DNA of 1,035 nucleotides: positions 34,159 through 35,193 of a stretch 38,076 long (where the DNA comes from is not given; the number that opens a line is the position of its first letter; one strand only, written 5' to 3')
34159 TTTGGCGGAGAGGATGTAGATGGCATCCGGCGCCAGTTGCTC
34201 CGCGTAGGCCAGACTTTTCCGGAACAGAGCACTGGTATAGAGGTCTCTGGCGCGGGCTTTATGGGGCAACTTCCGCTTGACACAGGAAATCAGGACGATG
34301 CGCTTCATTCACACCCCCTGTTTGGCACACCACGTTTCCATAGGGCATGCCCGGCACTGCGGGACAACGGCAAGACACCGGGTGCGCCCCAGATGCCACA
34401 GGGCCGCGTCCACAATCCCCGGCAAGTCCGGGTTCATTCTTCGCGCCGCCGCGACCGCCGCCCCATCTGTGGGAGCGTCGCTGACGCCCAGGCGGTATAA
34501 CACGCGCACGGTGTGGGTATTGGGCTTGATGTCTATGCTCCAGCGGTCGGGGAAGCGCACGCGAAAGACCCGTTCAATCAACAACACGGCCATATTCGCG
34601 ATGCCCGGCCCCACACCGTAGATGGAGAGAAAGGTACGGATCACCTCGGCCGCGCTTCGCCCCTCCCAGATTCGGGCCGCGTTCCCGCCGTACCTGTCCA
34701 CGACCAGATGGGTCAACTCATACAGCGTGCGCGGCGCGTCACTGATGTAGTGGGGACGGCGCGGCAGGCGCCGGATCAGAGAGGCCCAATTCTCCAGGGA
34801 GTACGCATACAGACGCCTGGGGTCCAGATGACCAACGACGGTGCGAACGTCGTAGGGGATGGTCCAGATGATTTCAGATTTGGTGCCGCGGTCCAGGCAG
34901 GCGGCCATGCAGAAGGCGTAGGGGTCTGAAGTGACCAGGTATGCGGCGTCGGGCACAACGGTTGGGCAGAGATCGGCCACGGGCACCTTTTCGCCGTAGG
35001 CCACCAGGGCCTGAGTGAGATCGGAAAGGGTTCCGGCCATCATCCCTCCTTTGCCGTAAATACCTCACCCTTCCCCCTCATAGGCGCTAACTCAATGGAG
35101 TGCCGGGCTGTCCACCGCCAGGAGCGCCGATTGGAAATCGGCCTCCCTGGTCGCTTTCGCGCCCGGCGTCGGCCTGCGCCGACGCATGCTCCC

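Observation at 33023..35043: Glycosylase / DUF6884-like / PfkB-kinase module translationally chained onto parAB at the position usually held by mnmG-rsmG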

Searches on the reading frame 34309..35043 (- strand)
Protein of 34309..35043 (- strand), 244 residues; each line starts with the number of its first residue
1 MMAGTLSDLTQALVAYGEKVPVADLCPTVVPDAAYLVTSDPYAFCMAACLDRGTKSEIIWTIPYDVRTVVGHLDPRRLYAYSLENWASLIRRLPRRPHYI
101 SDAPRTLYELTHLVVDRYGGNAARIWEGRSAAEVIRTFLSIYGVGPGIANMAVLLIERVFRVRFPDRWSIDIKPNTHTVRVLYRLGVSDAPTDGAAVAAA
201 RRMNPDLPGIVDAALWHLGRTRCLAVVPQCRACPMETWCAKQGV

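Call 3: search_protein_families(library=pfam, proteins=[window:34309-35043:-], max_evalue=0.01)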
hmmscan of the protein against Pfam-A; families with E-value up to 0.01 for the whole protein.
window:34309-35043:- (244 aa): 0 families

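Call 4: search_protein_families(library=ncbifam, proteins=[window:34309-35043:-], max_evalue=0.01)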
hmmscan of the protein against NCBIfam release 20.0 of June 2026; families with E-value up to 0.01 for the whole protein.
window:34309-35043:- (244 aa): 1 family
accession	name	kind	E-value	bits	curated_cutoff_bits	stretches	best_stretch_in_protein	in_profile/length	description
TIGR03252.1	TIGR03252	hypoth_equivalog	4.4e-12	46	136.5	1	28-163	5-142/189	HhH-GPD-type base excision DNA repair protein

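Call 19: search_protein_families(library=padloc, proteins=[window:34309-35043:-], max_evalue=0.1)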
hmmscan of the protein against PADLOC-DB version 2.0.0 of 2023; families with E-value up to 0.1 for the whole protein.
window:34309-35043:- (244 aa): 0 families

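Call 20: search_solved_structures(query=window:34309-35043:-, max_evalue=10, show_alignments=2)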
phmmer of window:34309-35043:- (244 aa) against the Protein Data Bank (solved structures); distinct sequences matched with E-value up to 10: 10.
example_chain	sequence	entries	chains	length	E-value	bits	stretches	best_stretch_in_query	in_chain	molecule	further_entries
3n5n_X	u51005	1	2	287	0.073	15.8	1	199-240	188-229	A/G-specific adenine DNA glycosylase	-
8fay_A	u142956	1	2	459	0.17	14.6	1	199-240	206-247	Adenine DNA glycosylase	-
1orn_A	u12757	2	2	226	0.18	14.5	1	105-240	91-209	Endonuclease III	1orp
1p59_A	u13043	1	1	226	0.2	14.4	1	105-240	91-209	Endonuclease III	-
7ef9_A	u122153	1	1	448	0.79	12.4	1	199-240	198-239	Adenine DNA glycosylase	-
7ef8_A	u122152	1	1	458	0.82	12.4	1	199-240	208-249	Adenine DNA glycosylase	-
7rdt_A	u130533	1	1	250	0.83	12.3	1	138-240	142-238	Isoform 3 of Endonuclease III-like protein 1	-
7rds_A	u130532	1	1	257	0.89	12.2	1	139-240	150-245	Isoform 3 of Endonuclease III-like protein 1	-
5kn8_A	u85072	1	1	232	1.1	12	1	203-240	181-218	Adenine DNA glycosylase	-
5kn9_A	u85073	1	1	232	1.1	12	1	203-240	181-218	Adenine DNA glycosylase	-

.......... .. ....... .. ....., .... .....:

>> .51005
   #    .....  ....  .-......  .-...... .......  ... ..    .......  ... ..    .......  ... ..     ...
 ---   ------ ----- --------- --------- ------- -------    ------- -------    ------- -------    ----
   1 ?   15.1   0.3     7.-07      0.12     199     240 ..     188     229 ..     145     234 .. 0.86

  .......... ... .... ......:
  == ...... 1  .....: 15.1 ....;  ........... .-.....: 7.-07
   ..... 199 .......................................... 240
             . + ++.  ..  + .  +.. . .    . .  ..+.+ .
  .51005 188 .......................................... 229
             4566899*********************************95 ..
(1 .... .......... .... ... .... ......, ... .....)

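Call 22: find_homologous_proteins(query=window:34309-35043:-)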
Query window:34309-35043:- (244 aa): 488 proteins with E <= 0.001 among 3722 candidates; the best 120 are listed.
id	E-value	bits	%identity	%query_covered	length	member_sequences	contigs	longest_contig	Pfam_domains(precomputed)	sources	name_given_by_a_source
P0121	1.5e-150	518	92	100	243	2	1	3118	-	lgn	-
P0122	1.2e-134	466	83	100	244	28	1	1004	-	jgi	jgi:endonuclease III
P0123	3.2e-128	445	79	100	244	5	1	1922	-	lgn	-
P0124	1.5e-108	380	70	96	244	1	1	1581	-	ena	-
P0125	2.1e-104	367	66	97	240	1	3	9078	-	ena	-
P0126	1.0e-92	328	57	99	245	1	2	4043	-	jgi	jgi:endonuclease III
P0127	4.4e-92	326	60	100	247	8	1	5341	-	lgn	-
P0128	5.7e-92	326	60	99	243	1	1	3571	-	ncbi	ncbi:MAG: hypothetical protein V2A78_08205 [bacterium]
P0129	1.1e-91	325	60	98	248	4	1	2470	-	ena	-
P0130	1.3e-91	325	60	97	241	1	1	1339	-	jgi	jgi:endonuclease-3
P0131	1.8e-91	324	59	96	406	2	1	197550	PF22522.3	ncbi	-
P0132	1.5e-90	321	60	98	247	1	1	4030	-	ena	-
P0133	2.2e-90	321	58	99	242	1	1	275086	-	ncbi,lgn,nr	ncbi:MAG: hypothetical protein JXB85_00975 [Anaerolineales bacterium]|nr:hypothetical protein [Anaer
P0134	3.6e-90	320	58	99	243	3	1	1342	-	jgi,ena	-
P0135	5.2e-90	319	60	98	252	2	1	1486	-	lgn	-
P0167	1.0e-85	305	56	99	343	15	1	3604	-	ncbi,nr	ncbi:MAG: hypothetical protein MUO30_13800 [Anaerolineales bacterium]|nr:hypothetical protein [Anaer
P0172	4.7e-85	303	58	97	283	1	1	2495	-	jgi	jgi:endonuclease III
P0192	1.2e-83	299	55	97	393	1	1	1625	-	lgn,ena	-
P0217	2.5e-82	294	54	100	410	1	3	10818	PF21818.4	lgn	-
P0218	2.9e-82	294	55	97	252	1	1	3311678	-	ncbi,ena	-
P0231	9.2e-82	292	54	97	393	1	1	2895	-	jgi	jgi:endonuclease III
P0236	1.7e-81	292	56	95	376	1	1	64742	PF26345.1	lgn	-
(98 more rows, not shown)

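Call 24: search_protein_families(library=pfam, proteins=[P0217, P0131, P0192, P0231, P0236, P0167, P0172], max_evalue=0.01)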
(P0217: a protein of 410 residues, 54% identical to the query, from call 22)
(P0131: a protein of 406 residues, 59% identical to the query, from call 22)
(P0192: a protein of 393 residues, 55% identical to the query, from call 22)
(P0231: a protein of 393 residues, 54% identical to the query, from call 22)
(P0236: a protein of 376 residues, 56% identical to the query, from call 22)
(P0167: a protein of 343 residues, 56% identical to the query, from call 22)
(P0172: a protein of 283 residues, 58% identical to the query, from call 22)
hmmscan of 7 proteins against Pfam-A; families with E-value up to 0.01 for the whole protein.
P0217 (410 aa): 1 family
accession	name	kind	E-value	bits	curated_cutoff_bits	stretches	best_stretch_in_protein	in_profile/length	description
PF21818.3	DUF6884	-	6.8e-42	143.3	30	1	280-409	1-134/135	Family of unknown function (DUF6884)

P0131 (406 aa): 1 family
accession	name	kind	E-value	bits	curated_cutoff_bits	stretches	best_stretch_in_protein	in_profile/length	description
PF22522.2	DUF6998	-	1e-09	38.9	27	1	14-152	4-132/136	Family of unknown function (DUF6998)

P0192 (393 aa): 0 families

P0231 (393 aa): 0 families

P0236 (376 aa): 0 families

P0167 (343 aa): 0 families

P0172 (283 aa): 0 families

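Call 34: find_encoding_contigs(protein=P0218, flank=8000, max_places=1)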
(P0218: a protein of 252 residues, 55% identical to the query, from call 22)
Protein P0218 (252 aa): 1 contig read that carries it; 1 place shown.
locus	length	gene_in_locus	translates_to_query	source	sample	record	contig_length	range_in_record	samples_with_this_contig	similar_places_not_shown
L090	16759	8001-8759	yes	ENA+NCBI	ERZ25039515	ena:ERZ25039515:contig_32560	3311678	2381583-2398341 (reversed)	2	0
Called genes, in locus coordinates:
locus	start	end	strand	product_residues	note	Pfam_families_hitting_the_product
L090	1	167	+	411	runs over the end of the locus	PF01420:Methylase_S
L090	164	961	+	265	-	PF14355:Abi_C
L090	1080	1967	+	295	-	-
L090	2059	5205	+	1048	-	PF04313:HSDR_N, PF04851:ResIII, PF18766:SWI2_SNF2, PF22679:T1R_D3-like, PF11867:T1RH-like_C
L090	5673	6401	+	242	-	-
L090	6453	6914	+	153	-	-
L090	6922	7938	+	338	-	PF28530:DUF8426, PF04471:Mrr_cat, PF22722:NA-iREase1 (weak)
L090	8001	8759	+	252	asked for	-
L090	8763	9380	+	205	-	PF03883:H2O2_YaaD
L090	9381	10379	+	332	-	-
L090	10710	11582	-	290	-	PF07885:Ion_trans_2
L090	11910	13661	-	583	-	PF10592:AIPR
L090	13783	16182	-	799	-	PF00805:Pentapeptide (weak), PF13599:Pentapeptide_4 (weak)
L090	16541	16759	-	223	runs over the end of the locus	PF00702:Hydrolase, PF12710:HAD, PF13419:HAD_2, PF13242:Hydrolase_like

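Call 35: predict_structure(alignment_id=A2)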
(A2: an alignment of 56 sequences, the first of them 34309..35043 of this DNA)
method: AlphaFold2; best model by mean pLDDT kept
length: 244 residues; sequences in the alignment: 56
mean_pLDDT: 96.3   pTM: 0.92
mean pLDDT of the five models: 96.3, 96.2, 96.1, 95.4, 95.2
residues with pLDDT >= 90: 235; 70-90: 4; 50-70: 3; < 50: 2
segments of 3 or more residues with pLDDT < 50: none
pLDDT, mean of each block of 10 residues (from residue 1): 80 98 97 97 99 96 99 98 98 97 99 99 98 98 98 98 94 98 97 98 97 98 95 95 74
secondary structure, 60 per line:
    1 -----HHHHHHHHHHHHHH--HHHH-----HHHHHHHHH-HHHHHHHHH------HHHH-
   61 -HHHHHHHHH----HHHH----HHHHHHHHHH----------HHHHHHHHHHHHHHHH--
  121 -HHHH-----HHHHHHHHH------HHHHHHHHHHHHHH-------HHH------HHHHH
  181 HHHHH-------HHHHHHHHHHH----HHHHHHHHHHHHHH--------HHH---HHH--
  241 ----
elements in order: H6-19 H22-25 H31-39 H41-49 H56-59 H62-70 H75-78 H83-92 H103-118 H122-125 H131-139 H146-159 H176-185 H193-203 H208-221

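Call 39: fold_search(model_id=the predicted structure, library=pdb)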
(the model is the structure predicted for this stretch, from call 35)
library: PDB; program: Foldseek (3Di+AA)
matches with E <= 10: 400; with E <= 0.001: 53
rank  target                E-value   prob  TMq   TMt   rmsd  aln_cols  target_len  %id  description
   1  1orn_A                6.1e-07  1.00  0.60  0.68   4.9       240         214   19  Structure of a Trapped Endonuclease III-DNA Covalent Intermediate: Estranged-Guanine Complex (released 2003-07-15)
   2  1orp_A                2.2e-06  1.00  0.63  0.70   4.9       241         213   20  Structure of a Trapped Endonuclease III-DNA Covalent Intermediate: Estranged-Adenine Complex (released 2003-07-15)
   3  8a5f                  2.3e-06  1.00  0.63  0.65   5.2       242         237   18  Crystal structure of Deinococcus radiodurans Endonuclease III-1 R61Q variant (released 2022-08-03)
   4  5kn9_A                7.1e-06  1.00  0.61  0.66   4.6       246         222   17  MutY N-terminal domain in complex with DNA containing an intrahelical oxoG:A base-pair (released 2017-02-08)
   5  2abk                  8.6e-06  1.00  0.64  0.73   4.8       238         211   15  REFINEMENT OF THE NATIVE STRUCTURE OF ENDONUCLEASE III TO A RESOLUTION OF 1.85 ANGSTROM (released 1995-10-15)
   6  1p59_A                1.0e-05  1.00  0.62  0.69   5.1       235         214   21  Structure of a non-covalent Endonuclease III-DNA Complex (released 2003-07-15)
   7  7rdt                  1.3e-05  1.00  0.56  0.62   4.1       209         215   20  Structure of human NTHL1 - linker 1 chimera (released 2021-12-29)
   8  8a5g                  1.4e-05  1.00  0.59  0.60  10.3       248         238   14  Crystal structure of Deinococcus radiodurans Endonuclease III-3 double mutant (released 2022-08-03)
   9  8a5c                  1.5e-05  1.00  0.64  0.66   5.1       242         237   17  Crystal structure of Deinococcus radiodurans Endonuclease III-1 Y100L variant (released 2022-08-03)
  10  3g0q_A                1.6e-05  1.00  0.60  0.45   4.6       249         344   19  Crystal Structure of MutY bound to its inhibitor DNA (released 2009-11-17)
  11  1rrs_A                1.6e-05  1.00  0.60  0.45   4.6       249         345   19  MutY adenine glycosylase in complex with DNA containing an abasic site (released 2004-02-17)
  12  1rrq_A                1.7e-05  1.00  0.60  0.45   4.7       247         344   19  MutY adenine glycosylase in complex with DNA containing an A:oxoG pair (released 2004-02-17)
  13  7rds                  1.7e-05  1.00  0.40  0.41   9.4       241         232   19  Structure of human NTHL1 (released 2021-12-29)
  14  5kn8_A                2.1e-05  1.00  0.59  0.64   4.5       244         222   18  MutY N-terminal domain in complex with undamaged DNA (released 2017-02-08)
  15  4ypr_B                2.4e-05  1.00  0.61  0.45   4.7       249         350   19  Crystal Structure of D144N MutY bound to its anti-substrate (released 2015-05-27)
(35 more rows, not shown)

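Call 41: search_solved_structures(query=A2, max_evalue=0.01, show_alignments=3)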
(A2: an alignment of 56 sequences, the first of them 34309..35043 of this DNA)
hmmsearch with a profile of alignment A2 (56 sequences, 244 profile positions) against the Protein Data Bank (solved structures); distinct sequences matched with E-value up to 0.01: 23.
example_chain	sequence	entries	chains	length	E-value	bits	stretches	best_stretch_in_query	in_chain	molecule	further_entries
9nzc_A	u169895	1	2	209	3.2e-07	33.3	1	172-237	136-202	Endonuclease III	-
9nzd_A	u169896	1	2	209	3.3e-07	33.2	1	172-237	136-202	Endonuclease III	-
1p59_A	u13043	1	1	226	1.1e-06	31.5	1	30-241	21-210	Endonuclease III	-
1orn_A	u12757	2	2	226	1.3e-06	31.3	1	30-241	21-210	Endonuclease III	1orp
3n5n_X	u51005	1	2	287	1.5e-05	27.8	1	199-242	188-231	A/G-specific adenine DNA glycosylase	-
8fay_A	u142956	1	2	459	3.7e-05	26.5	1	199-242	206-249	Adenine DNA glycosylase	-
8a5f_A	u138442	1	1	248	7.5e-05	25.5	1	174-240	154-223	Endonuclease III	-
5kn8_A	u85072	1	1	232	7.9e-05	25.4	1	179-240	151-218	Adenine DNA glycosylase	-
8a5c_A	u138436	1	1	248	8.1e-05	25.4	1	174-240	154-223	Endonuclease III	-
5kn9_A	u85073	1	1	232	8.1e-05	25.4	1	179-240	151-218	Adenine DNA glycosylase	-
7ef9_A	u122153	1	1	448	8.5e-05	25.3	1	199-240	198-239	Adenine DNA glycosylase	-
4unf_A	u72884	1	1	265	8.7e-05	25.3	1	175-240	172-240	ENDONUCLEASE III-1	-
7ef8_A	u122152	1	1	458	8.9e-05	25.3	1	199-240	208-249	Adenine DNA glycosylase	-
3g0q_A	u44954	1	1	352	0.00012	24.9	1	178-240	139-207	A/G-specific adenine glycosylase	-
4yoq_A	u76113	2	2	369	0.00012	24.8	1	178-240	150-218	A/G-specific adenine glycosylase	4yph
2abk_A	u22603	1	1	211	0.0026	20.5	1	172-242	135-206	ENDONUCLEASE III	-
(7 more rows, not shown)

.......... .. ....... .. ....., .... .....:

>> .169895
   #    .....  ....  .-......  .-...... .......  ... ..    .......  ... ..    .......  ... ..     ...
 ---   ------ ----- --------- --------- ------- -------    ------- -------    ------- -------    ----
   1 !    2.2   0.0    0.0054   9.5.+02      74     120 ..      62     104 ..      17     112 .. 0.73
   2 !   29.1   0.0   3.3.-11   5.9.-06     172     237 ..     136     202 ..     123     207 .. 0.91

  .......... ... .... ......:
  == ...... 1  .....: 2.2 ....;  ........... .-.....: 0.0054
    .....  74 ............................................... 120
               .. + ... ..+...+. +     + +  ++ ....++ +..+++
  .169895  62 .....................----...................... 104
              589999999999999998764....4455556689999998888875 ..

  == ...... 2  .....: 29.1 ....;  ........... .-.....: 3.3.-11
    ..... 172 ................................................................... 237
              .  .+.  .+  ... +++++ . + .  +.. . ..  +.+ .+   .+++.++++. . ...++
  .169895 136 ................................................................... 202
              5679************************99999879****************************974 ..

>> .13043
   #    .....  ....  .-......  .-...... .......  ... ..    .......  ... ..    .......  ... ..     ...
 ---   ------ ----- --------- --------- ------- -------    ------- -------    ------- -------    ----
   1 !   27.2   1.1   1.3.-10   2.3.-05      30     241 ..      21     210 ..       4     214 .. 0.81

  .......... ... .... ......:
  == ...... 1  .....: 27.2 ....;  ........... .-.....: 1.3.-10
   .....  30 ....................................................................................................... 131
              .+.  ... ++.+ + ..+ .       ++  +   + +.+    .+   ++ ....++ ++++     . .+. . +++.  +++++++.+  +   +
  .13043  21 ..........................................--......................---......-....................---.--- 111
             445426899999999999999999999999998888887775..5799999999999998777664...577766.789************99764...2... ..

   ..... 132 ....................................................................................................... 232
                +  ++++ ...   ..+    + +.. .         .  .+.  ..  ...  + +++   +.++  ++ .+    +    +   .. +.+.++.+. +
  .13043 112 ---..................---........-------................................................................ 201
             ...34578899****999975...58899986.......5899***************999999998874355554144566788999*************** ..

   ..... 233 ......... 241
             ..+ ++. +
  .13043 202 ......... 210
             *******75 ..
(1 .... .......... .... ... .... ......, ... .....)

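Call 42: find_related_loci(query=A2, collection=viral_contigs, flank=6000)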
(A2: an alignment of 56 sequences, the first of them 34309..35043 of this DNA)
Query A2 (244 aa) in viral_contigs; peptide patterns used: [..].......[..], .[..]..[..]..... (x = any residue, [..] = any of these).
25 stretches matched a pattern, but none encodes a relative of the query by tblastn (E <= 1e-3).
